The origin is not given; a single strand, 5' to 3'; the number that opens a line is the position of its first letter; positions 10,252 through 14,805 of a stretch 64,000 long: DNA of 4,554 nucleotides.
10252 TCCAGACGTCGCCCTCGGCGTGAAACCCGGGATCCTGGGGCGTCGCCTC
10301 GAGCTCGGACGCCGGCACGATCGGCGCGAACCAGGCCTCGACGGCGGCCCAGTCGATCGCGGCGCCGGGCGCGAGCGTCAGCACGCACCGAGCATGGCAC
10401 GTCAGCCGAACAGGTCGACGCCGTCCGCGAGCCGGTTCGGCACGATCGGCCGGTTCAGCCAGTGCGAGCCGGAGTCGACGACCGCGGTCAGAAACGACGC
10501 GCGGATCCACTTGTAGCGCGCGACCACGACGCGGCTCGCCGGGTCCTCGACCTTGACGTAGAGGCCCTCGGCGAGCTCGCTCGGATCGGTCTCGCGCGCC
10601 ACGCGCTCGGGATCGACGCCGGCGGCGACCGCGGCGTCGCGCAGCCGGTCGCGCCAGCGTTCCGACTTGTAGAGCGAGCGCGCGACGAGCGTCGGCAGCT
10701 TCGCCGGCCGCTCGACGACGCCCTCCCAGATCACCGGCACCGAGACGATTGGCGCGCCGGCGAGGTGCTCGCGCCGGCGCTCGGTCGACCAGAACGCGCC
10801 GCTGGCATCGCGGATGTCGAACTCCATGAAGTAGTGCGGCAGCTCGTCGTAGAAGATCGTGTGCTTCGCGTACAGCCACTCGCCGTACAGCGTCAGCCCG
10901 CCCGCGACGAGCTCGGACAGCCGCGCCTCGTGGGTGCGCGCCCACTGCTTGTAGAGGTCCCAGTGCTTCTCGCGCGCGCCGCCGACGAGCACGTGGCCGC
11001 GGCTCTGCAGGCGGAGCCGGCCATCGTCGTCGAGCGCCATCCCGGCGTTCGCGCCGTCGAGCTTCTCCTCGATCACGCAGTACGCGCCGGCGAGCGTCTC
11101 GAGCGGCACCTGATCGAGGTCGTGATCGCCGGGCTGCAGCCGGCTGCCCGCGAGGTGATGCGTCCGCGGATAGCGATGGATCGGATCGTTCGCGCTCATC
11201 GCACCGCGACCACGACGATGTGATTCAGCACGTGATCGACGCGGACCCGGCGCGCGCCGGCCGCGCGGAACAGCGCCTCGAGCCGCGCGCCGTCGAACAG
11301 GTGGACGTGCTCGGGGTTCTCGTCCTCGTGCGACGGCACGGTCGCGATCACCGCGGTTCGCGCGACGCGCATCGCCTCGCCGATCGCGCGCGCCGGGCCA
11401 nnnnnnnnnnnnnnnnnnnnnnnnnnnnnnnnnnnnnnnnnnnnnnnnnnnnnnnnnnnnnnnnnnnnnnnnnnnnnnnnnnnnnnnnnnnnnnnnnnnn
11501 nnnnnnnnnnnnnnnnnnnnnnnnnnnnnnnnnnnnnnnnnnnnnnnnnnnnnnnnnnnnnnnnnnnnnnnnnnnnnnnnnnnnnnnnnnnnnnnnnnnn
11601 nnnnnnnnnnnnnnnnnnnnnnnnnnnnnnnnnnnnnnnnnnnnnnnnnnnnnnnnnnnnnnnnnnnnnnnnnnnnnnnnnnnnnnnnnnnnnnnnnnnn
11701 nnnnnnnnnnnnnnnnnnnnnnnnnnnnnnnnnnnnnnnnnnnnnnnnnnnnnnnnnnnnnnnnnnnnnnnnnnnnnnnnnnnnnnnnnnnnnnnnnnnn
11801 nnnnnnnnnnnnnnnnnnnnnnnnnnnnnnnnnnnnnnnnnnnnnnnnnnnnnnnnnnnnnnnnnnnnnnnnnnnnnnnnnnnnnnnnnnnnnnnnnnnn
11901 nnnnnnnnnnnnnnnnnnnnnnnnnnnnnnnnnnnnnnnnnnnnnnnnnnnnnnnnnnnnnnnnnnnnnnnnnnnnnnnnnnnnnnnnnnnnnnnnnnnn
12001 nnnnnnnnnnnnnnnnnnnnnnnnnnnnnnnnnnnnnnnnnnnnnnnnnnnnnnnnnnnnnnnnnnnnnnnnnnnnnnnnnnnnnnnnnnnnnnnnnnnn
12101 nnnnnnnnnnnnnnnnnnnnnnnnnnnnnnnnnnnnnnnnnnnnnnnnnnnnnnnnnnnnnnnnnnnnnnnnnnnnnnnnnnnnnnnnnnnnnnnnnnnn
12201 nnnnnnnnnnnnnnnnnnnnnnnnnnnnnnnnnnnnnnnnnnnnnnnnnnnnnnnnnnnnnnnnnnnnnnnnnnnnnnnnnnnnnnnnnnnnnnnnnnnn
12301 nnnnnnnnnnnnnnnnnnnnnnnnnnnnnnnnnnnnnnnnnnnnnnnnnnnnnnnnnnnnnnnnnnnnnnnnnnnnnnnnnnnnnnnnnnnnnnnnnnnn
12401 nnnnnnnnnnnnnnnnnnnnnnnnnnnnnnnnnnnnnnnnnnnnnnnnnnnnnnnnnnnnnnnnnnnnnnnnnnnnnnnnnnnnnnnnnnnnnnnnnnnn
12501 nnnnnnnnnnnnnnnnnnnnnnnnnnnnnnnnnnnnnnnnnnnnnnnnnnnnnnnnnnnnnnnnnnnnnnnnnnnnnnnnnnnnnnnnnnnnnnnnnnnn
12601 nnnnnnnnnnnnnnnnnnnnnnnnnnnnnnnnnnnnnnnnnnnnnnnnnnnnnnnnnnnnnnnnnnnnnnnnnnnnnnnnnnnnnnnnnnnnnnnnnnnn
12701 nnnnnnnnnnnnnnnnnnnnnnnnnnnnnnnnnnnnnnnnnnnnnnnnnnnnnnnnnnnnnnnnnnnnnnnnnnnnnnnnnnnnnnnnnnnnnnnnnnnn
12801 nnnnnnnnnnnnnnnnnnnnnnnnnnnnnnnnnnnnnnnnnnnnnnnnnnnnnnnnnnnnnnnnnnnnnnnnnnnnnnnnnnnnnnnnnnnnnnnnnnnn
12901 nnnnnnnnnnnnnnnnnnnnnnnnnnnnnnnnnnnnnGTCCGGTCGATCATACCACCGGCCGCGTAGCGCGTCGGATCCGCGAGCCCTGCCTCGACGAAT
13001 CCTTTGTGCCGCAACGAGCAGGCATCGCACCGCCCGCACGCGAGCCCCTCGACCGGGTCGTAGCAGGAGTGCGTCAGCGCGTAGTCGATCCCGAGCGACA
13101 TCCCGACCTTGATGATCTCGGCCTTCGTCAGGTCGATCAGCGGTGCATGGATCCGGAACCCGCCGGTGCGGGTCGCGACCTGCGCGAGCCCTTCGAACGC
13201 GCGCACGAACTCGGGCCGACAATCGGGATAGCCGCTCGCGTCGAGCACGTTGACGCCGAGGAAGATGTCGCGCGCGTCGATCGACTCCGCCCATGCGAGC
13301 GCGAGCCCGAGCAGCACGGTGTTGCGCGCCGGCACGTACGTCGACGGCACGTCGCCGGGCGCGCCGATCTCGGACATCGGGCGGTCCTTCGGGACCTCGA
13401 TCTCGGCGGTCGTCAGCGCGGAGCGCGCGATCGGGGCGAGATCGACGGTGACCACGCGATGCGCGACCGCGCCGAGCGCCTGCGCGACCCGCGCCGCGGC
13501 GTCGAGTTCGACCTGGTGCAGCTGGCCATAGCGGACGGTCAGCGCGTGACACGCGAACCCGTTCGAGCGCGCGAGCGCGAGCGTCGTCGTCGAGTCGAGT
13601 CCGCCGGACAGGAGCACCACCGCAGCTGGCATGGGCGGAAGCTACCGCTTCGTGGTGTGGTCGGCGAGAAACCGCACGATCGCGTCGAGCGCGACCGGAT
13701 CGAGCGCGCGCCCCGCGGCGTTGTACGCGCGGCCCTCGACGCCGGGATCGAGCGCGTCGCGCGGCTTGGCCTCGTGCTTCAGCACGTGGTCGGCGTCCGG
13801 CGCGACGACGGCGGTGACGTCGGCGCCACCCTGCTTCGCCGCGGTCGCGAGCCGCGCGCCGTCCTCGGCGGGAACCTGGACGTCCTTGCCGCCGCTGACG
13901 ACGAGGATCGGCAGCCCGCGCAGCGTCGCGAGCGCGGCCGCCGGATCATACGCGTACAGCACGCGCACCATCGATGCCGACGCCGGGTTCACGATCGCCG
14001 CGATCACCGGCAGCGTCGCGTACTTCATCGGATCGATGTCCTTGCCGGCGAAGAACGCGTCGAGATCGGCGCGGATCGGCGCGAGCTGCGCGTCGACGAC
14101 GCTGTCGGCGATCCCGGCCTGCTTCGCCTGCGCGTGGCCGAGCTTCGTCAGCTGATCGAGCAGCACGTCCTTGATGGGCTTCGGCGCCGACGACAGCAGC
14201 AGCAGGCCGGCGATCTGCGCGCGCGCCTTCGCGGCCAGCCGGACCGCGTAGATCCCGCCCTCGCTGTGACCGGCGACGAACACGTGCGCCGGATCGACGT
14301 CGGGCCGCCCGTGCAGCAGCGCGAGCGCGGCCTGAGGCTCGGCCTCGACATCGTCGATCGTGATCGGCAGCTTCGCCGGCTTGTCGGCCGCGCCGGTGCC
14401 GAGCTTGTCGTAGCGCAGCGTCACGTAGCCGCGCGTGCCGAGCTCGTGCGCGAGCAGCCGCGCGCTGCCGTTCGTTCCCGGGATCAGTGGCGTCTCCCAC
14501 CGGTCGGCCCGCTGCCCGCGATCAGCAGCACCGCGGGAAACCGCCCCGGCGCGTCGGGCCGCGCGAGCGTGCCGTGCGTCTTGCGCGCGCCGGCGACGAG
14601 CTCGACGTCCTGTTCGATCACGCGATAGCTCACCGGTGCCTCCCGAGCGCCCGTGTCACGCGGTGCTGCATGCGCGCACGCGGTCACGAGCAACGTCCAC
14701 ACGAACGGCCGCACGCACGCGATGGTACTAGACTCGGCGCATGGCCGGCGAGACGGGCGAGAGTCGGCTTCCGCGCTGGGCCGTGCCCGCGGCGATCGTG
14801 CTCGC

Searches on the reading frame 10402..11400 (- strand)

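Call 52: search_protein_families(library=pfam, proteins=[window:10402-11400:-], max_evalue=0.0001)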
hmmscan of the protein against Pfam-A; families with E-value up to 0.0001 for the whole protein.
window:10402-11400:- (332 aa): 1 family
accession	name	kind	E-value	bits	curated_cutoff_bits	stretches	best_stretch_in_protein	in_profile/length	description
PF09414.15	RNA_ligase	-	3.6e-30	105.8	27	1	108-299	3-171/171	RNA ligase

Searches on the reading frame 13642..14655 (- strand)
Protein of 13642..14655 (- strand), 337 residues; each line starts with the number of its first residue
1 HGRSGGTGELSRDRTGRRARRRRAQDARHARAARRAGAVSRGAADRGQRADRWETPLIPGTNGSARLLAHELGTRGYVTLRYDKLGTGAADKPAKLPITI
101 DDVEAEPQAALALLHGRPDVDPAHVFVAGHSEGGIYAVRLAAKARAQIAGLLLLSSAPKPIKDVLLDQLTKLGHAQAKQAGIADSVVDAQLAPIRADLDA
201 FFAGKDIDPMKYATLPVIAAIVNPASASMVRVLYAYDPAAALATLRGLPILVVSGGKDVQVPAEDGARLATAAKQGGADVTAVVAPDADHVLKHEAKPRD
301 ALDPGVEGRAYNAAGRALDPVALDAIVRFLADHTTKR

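Call 52: search_protein_families(library=pfam, proteins=[window:13642-14655:-], max_evalue=0.0001)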
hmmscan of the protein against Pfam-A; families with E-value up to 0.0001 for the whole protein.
window:13642-14655:- (337 aa): 4 families
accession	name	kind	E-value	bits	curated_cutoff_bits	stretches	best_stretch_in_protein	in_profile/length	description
PF12146.15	Hydrolase_4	-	2.8e-11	43.6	27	1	68-295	23-237/239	Serine aminopeptidase, S33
PF12697.13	Abhydrolase_6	-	7.2e-09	37.1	26.3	1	64-298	17-211/217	Alpha/beta hydrolase family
PF00326.27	Peptidase_S9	-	7.3e-08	32.6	22.6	1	228-297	127-195/213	Prolyl oligopeptidase family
PF07859.19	Abhydrolase_3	-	1.1e-06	29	25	1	95-291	44-207/210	alpha/beta hydrolase fold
